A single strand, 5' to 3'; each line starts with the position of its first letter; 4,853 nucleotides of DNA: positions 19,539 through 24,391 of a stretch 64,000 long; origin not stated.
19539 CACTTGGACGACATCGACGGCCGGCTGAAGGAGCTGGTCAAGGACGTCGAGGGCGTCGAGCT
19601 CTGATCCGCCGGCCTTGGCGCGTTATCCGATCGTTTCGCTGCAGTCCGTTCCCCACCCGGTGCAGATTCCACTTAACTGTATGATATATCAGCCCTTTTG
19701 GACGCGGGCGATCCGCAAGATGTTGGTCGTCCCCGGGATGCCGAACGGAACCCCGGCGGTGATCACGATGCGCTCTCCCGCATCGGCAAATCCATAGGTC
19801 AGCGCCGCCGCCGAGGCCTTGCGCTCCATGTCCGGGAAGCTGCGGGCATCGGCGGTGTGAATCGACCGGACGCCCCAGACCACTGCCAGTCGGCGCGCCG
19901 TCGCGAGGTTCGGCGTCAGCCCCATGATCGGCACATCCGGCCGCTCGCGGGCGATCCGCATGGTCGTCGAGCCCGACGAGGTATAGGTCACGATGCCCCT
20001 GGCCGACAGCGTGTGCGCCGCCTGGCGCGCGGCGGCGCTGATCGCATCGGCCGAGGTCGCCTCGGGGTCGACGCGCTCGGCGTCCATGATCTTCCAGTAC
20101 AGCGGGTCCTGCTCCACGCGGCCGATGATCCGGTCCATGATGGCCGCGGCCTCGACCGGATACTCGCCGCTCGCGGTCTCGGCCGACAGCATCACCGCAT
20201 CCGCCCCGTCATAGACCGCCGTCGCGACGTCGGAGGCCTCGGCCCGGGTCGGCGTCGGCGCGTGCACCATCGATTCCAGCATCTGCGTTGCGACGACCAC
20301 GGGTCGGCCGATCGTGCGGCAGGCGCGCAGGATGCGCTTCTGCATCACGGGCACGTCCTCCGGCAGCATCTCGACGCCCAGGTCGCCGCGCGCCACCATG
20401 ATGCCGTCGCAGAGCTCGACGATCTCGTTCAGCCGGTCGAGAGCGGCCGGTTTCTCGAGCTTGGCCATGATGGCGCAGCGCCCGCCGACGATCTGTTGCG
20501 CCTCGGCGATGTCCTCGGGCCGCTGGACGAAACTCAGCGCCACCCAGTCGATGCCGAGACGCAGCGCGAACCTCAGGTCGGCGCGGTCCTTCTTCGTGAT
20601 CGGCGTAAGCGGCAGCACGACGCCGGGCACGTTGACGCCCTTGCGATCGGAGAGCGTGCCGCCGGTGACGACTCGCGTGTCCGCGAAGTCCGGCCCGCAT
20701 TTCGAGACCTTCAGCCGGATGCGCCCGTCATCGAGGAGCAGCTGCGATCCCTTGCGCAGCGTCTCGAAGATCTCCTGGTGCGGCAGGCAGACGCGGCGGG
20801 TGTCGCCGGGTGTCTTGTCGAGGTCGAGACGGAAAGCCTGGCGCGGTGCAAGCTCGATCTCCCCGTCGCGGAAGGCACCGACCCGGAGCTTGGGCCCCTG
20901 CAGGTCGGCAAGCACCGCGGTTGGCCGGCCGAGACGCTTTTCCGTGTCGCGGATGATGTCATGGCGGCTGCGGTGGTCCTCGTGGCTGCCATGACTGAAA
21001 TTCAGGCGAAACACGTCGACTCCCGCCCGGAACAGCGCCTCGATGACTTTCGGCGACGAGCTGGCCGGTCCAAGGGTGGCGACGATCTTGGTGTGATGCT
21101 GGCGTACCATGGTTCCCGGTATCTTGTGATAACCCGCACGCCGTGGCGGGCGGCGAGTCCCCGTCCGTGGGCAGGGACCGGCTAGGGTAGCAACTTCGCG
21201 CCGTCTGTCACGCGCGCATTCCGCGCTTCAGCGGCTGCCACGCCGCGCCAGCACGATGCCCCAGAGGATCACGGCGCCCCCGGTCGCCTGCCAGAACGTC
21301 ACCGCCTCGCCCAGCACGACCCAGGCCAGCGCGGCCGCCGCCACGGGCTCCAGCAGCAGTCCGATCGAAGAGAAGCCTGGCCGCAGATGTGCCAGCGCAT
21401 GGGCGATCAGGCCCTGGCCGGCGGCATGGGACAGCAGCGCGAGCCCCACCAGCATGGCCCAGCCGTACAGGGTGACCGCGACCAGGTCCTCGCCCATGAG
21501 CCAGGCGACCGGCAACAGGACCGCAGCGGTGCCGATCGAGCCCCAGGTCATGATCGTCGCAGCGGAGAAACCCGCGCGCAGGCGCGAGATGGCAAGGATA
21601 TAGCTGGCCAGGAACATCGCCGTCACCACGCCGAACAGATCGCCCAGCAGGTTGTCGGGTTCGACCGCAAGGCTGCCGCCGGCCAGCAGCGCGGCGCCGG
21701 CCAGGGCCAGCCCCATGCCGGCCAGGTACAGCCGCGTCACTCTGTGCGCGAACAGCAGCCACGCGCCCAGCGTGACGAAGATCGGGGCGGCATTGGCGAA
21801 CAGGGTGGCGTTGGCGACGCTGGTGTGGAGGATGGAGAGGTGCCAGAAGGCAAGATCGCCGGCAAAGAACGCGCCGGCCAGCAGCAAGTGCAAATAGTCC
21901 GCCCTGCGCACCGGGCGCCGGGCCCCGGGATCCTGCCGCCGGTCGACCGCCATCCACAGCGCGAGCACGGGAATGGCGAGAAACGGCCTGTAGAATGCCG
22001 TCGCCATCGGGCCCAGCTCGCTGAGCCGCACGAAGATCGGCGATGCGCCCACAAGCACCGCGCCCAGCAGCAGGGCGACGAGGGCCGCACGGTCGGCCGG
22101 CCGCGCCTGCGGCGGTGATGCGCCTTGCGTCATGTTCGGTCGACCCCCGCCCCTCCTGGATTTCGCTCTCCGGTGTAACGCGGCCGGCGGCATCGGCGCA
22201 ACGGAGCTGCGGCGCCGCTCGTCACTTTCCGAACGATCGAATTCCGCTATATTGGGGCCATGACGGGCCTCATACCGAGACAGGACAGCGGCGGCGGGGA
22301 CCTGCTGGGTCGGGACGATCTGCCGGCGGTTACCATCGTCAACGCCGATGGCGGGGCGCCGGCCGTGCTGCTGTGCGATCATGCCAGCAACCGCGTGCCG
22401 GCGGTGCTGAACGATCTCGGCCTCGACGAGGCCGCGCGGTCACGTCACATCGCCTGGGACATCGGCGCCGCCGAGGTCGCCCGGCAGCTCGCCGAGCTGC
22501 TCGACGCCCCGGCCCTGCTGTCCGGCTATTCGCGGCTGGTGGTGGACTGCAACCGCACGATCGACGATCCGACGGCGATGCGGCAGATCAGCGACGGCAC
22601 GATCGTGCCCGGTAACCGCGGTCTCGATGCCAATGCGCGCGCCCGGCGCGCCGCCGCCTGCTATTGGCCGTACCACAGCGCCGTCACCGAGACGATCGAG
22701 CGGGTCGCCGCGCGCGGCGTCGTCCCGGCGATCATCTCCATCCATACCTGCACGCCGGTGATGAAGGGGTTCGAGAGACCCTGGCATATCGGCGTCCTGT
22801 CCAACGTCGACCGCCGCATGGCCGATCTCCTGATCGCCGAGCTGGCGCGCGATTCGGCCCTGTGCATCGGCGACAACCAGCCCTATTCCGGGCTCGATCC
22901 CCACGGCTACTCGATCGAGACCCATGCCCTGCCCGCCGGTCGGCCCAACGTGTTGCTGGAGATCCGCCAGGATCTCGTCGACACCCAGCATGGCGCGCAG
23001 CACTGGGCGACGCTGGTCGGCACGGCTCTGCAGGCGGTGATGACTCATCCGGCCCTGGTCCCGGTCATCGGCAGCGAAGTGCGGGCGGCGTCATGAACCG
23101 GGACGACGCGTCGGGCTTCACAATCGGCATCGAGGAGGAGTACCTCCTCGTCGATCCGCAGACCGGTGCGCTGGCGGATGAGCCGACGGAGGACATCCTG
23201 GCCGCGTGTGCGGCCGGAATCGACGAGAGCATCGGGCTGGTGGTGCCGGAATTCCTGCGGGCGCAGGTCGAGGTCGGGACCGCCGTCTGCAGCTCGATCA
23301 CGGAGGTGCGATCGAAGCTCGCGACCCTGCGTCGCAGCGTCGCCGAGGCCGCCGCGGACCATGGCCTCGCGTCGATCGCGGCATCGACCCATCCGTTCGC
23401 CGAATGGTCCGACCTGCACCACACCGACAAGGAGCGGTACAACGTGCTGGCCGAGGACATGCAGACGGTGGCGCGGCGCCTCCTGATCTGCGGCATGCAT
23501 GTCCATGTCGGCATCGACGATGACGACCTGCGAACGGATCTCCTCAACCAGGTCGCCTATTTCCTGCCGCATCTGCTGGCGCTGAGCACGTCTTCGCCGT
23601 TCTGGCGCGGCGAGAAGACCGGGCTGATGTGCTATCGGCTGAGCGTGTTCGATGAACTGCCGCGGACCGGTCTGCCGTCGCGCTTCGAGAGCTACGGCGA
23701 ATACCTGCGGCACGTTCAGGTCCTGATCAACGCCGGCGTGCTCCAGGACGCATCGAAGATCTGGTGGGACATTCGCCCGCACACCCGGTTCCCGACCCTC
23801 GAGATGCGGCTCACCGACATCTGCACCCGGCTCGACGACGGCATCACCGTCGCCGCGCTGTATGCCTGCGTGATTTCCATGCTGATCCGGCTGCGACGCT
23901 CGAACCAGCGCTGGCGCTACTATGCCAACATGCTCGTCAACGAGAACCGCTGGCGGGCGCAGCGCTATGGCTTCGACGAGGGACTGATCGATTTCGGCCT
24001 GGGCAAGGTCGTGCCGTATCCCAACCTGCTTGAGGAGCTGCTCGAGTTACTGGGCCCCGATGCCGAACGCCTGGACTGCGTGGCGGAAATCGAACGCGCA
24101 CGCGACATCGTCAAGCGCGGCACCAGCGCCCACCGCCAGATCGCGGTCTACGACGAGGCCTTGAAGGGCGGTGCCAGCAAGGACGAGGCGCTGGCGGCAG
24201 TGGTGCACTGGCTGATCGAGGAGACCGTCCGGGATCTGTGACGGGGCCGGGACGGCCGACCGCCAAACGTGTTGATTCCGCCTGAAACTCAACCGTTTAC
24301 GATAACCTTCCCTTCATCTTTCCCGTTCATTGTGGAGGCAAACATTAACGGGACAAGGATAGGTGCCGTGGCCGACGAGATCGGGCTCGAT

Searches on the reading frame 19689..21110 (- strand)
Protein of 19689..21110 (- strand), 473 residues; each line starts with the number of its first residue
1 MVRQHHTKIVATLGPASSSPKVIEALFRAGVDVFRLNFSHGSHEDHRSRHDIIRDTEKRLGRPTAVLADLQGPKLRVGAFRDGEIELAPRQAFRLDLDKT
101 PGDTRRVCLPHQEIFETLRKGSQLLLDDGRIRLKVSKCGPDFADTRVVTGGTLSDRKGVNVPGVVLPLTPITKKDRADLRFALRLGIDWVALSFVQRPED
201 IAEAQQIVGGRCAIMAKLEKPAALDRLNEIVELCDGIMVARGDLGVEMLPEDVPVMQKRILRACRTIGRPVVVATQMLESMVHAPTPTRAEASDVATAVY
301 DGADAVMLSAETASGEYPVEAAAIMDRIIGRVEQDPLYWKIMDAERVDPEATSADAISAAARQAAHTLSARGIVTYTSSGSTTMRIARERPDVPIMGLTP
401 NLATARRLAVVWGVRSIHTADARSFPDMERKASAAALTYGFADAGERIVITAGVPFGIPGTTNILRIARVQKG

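Call 73: search_protein_families(library=pfam, proteins=[window:19689-21110:-], max_evalue=0.00001)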
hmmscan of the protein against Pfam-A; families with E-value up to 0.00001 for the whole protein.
window:19689-21110:- (473 aa): 2 families
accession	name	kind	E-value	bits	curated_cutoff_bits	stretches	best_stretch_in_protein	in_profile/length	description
PF00224.27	PK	-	7.1e-105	351.1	30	1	6-321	3-327/328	Pyruvate kinase, barrel domain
PF02887.21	PK_C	-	2.7e-33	114.9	28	1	355-467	1-113/114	Pyruvate kinase, alpha/beta domain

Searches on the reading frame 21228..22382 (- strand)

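Call 73: search_protein_families(library=pfam, proteins=[window:21228-22382:-], max_evalue=0.00001)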
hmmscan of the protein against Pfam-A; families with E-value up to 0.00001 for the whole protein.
window:21228-22382:- (384 aa): 1 family
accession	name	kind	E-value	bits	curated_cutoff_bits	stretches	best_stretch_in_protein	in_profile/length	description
PF00892.27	EamA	-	1.6e-26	93.7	28.2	2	246-379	2-133/135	EamA-like transporter family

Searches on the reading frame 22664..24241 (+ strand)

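Call 74: search_protein_families(library=pfam, proteins=[window:22664-24241:+], max_evalue=0.00001)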
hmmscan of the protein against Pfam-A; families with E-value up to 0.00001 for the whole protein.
window:22664-24241:+ (525 aa): 1 family
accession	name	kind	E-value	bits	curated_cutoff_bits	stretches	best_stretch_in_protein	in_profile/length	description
PF04107.18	GCS2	-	4.2e-55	187.6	21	1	155-436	2-290/291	Glutamate-cysteine ligase family 2(GCS2)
